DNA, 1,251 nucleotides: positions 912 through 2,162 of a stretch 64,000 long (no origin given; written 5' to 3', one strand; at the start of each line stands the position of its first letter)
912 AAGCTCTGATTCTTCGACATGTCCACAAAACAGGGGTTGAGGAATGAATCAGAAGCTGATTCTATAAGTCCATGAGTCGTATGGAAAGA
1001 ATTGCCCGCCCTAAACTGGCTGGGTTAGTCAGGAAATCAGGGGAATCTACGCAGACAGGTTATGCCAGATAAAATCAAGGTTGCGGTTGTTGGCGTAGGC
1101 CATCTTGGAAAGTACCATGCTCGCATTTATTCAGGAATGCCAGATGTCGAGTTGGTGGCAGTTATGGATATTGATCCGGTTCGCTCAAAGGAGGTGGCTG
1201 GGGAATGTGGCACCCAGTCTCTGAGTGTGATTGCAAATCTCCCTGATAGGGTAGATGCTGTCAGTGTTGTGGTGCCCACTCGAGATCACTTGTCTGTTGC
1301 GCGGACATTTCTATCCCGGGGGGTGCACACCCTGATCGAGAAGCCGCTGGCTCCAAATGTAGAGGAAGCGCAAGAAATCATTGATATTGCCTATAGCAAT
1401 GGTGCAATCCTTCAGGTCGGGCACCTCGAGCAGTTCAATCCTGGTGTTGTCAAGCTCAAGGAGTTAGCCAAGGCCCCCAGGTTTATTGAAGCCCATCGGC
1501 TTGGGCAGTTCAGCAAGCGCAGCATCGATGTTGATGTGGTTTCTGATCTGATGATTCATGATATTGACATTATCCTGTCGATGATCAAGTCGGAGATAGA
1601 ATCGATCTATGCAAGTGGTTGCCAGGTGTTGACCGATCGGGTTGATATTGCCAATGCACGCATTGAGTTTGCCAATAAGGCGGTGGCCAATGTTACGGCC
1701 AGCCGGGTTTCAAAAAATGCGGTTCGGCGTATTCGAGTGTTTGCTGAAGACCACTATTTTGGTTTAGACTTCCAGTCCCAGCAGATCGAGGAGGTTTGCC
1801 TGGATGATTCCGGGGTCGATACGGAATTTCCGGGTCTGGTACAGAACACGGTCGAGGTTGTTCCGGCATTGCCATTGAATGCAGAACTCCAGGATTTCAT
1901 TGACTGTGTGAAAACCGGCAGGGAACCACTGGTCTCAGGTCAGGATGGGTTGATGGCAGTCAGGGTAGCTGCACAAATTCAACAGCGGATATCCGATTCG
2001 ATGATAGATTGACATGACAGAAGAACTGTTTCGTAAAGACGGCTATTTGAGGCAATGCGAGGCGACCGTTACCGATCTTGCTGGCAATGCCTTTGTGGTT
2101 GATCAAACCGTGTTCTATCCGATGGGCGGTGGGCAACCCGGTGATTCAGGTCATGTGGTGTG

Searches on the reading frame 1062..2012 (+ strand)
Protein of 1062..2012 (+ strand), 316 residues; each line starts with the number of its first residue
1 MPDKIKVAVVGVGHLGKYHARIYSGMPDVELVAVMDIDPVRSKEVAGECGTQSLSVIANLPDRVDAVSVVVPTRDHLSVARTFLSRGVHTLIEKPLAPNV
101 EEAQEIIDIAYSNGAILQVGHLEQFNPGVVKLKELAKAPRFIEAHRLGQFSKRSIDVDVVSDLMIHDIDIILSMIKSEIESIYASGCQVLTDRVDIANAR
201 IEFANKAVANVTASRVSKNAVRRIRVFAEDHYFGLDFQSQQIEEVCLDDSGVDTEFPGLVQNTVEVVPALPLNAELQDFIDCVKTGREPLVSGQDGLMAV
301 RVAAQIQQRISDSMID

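Call 54: find_encoding_contigs(protein=window:1062-2012:+, flank=10000, max_places=6)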
Protein window:1062-2012:+ (316 aa): 2 contigs read that carry it; 2 places shown.
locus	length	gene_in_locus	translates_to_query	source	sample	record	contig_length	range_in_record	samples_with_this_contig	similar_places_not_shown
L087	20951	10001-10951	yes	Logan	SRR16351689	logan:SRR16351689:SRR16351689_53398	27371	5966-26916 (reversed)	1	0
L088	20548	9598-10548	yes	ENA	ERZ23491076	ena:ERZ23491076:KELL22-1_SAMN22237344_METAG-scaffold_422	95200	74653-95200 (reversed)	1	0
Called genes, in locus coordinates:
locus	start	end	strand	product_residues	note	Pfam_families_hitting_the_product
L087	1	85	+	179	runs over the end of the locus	?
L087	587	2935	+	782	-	PF01464:SLT, PF23473:LysM3_LYK4_5 (faint), PF01476:LysM, PF23446:LysM1_NFP_LYK (faint), PF01476:LysM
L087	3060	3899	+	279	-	PF00215:OMPdecase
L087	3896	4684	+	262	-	PF02754:CCG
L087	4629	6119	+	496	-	PF02589:LUD_dom, PF13187:Fer4_9 (faint), PF13237:Fer4_10 (faint), PF13183:Fer4_8, PF13534:Fer4_17 (weak), PF11870:LutB_C (weak)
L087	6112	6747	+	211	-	PF02589:LUD_dom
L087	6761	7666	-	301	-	PF02219:MTHFR (weak)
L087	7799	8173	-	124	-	PF04832:SOUL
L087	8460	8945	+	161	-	PF00578:AhpC-TSA, PF08534:Redoxin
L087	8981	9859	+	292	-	PF05569:Peptidase_M56 (faint), PF01435:Peptidase_M48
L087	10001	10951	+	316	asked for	PF01408:GFO_IDH_MocA, PF22725:GFO_IDH_MocA_C3, PF02894:GFO_IDH_MocA_C (faint)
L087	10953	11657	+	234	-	PF01411:tRNA-synt_2c, PF07973:tRNA_SAD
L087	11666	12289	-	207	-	PF12804:NTP_transf_3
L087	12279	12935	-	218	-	PF02463:SMC_N, PF13175:AAA_15 (faint), PF00005:ABC_tran, PF13304:AAA_21 (weak)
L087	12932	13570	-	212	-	PF00528:BPD_transp_1 (weak)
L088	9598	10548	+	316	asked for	PF01408:GFO_IDH_MocA, PF22725:GFO_IDH_MocA_C3, PF02894:GFO_IDH_MocA_C (faint)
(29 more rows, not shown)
